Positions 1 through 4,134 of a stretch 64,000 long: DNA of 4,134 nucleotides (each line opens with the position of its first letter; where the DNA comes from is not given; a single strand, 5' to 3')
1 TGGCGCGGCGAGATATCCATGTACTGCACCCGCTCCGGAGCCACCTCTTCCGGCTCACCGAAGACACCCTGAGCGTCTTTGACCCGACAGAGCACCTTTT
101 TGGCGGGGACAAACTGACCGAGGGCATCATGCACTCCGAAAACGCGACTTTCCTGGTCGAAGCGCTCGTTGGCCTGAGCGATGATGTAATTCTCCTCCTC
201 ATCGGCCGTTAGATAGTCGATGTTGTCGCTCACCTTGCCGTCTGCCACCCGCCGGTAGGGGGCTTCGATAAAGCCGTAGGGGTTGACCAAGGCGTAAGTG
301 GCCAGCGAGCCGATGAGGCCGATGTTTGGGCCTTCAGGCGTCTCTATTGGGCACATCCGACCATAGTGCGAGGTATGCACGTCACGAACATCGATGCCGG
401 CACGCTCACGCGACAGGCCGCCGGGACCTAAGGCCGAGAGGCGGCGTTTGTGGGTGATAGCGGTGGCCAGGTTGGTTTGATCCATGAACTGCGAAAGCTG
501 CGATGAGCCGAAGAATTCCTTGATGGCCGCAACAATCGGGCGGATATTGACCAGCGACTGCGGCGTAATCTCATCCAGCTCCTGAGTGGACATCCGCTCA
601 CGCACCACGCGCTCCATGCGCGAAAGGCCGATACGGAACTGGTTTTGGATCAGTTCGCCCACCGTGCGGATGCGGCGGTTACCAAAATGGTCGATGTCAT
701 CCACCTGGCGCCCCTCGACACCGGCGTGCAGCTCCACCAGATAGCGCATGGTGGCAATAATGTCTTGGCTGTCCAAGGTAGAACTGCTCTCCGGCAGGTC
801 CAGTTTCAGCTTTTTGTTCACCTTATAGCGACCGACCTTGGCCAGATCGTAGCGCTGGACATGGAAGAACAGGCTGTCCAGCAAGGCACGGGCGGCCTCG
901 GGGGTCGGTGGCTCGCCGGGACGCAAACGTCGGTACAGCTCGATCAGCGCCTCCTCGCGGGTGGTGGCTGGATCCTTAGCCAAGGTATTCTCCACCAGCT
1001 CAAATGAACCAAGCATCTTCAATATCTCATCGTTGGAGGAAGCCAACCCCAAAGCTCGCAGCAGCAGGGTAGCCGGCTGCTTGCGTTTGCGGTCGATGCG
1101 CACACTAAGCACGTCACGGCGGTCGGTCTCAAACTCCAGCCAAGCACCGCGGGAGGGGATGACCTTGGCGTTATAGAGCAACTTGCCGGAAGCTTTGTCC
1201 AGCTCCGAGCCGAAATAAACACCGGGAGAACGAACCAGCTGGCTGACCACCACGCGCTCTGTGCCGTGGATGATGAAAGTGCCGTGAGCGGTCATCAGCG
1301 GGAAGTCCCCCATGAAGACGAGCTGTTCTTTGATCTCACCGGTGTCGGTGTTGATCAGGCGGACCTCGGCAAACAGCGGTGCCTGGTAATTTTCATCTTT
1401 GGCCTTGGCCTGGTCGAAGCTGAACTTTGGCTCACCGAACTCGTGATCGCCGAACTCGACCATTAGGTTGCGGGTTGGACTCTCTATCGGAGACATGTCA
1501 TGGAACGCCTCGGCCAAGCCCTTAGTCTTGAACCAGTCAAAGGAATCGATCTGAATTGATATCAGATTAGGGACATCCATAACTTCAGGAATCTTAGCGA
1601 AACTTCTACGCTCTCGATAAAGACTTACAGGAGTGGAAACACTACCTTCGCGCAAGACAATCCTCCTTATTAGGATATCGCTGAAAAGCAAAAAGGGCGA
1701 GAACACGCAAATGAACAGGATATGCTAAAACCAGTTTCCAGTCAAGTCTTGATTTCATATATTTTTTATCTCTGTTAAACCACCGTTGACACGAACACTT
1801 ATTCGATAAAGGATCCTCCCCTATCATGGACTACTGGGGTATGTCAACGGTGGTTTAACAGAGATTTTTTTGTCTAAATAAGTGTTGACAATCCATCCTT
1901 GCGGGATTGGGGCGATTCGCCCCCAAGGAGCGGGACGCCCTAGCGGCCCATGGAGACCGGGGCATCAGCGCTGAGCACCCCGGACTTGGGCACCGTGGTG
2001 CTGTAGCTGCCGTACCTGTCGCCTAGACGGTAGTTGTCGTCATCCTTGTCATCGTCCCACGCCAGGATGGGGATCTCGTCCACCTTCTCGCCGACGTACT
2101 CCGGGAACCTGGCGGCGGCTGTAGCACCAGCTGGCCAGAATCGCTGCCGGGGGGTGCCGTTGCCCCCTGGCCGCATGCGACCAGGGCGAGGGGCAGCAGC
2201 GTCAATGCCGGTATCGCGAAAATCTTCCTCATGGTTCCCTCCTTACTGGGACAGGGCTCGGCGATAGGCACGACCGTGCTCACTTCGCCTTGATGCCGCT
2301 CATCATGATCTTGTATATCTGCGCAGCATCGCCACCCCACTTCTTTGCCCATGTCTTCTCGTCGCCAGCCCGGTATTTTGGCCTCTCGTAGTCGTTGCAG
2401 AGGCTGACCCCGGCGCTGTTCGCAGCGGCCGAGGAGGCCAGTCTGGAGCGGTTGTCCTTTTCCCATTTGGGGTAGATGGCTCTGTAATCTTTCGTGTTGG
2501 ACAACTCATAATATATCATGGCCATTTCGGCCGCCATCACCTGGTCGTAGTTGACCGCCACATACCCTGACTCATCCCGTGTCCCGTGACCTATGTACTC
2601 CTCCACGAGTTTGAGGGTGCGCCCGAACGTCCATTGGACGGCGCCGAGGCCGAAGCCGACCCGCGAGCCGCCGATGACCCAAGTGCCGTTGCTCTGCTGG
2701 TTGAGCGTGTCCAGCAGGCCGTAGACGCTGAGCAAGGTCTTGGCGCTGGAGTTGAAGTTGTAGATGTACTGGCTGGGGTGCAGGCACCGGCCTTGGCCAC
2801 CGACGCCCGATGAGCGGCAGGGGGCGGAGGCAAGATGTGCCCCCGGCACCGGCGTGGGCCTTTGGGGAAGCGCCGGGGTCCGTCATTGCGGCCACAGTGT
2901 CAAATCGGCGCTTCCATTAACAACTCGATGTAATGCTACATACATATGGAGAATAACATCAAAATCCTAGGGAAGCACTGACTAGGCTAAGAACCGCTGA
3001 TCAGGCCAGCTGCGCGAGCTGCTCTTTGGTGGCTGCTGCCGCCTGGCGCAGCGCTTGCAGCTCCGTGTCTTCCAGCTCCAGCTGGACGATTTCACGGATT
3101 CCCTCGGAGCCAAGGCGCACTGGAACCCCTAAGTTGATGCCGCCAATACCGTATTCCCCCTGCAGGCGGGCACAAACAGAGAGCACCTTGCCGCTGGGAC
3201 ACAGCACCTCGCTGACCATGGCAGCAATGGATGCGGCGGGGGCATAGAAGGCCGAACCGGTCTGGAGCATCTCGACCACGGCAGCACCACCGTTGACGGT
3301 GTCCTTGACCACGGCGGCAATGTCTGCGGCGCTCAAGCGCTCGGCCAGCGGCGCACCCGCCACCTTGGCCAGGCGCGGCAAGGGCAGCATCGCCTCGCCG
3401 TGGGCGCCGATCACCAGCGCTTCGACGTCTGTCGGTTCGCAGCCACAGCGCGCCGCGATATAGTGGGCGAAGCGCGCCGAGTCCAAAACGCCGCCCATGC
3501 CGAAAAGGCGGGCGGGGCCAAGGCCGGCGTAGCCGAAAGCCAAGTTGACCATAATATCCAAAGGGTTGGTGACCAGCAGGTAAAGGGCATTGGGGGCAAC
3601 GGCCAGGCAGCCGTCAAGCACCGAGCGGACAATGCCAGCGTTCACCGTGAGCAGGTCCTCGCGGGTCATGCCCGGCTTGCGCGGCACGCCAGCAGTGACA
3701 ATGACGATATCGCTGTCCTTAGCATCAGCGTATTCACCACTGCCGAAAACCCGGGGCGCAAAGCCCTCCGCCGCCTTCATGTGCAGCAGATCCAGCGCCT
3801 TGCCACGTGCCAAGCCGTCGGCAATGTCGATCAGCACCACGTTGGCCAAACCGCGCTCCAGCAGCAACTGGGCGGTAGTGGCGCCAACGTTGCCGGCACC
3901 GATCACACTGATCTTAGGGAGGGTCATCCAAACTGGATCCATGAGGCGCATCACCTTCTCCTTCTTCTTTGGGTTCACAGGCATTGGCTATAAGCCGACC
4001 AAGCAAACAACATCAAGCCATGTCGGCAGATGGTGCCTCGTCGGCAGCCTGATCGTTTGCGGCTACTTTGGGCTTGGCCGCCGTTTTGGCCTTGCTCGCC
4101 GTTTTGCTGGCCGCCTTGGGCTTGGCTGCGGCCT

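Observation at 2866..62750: Recurrent intergenic palindromic repeat family (core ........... / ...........), at least 12 copies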

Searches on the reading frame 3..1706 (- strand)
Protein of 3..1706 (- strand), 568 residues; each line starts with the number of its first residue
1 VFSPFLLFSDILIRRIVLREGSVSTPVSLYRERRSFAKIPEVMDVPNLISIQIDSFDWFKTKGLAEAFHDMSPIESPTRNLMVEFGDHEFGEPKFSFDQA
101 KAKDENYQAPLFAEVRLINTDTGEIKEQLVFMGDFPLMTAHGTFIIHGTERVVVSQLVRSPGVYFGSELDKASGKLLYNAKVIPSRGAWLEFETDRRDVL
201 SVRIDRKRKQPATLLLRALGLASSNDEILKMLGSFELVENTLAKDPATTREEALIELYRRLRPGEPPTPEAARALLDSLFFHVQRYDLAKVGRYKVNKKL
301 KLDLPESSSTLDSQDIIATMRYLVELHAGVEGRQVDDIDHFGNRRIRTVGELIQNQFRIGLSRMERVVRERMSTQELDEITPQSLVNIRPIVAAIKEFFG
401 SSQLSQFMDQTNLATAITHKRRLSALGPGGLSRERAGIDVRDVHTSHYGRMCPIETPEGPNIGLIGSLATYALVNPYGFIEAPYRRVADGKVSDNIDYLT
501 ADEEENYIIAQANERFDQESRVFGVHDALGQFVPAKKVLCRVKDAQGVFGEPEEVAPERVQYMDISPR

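Call 56: search_protein_families(library=pfam, proteins=[window:3-1706:-])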
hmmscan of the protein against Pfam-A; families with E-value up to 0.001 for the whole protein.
window:3-1706:- (568 aa): 4 families
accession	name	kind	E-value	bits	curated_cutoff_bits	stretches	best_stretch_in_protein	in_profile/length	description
PF04561.19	RNA_pol_Rpb2_2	-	1.6e-35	123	21.7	1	159-347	1-190/190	RNA polymerase Rpb2, domain 2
PF04565.21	RNA_pol_Rpb2_3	-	1.2e-27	96.3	21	1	406-473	1-67/68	RNA polymerase Rpb2, domain 3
PF10385.14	RNA_pol_Rpb2_45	-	5.8e-19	68.3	28.2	1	484-566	1-66/66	RNA polymerase beta subunit external 1 domain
PF04563.20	RNA_pol_Rpb2_1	-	6.2e-19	68.8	28.2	1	47-391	1-201/203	RNA polymerase beta subunit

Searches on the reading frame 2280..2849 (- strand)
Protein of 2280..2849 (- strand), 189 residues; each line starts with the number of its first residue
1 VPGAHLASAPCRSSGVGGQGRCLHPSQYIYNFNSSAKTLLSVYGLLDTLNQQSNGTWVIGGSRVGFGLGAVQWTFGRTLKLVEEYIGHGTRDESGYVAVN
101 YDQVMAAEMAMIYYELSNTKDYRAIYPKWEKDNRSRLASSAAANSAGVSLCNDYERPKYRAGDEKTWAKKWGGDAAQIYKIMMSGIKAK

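Call 13: search_protein_families(library=pfam, proteins=[window:2280-2849:-])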
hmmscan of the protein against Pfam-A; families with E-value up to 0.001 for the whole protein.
window:2280-2849:- (189 aa): 1 family
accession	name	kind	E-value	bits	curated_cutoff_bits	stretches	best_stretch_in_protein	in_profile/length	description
PF18013.6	Phage_lysozyme2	-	1.7e-08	35.2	28.2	1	62-181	42-139/140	Phage tail lysozyme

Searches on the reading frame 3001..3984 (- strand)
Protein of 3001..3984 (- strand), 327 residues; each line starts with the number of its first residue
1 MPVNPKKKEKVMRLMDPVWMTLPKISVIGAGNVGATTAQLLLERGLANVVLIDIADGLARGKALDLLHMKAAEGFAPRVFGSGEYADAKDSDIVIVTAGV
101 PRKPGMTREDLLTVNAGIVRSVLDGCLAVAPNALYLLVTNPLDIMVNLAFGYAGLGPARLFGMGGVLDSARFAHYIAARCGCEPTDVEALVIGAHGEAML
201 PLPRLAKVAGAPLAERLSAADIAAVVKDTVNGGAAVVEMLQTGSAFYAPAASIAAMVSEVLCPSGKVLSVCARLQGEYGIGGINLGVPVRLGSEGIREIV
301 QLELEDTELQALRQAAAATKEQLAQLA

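Call 13: search_protein_families(library=pfam, proteins=[window:3001-3984:-])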
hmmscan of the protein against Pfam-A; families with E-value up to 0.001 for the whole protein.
window:3001-3984:- (327 aa): 4 families
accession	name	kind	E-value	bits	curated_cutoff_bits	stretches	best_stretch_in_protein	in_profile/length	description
PF00056.29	Ldh_1_N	-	1.1e-38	132.9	27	1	24-162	2-141/141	lactate/malate dehydrogenase, NAD binding domain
PF02866.23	Ldh_1_C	-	1.2e-25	90.9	22.6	1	167-324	3-168/174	lactate/malate dehydrogenase, alpha/beta C-terminal domain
PF03721.20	UDPG_MGDP_dh_N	-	5.8e-05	23.2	27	1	24-116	2-102/187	UDP-glucose/GDP-mannose dehydrogenase family, NAD binding domain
PF01266.30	DAO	-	0.00085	19.4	27.9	0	25-61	2-37/353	FAD dependent oxidoreductase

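Call 23: find_encoding_contigs(protein=window:3001-3984:-, flank=10000, max_places=4)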
Protein window:3001-3984:- (327 aa): no gene with exactly this product is on record in the collection.
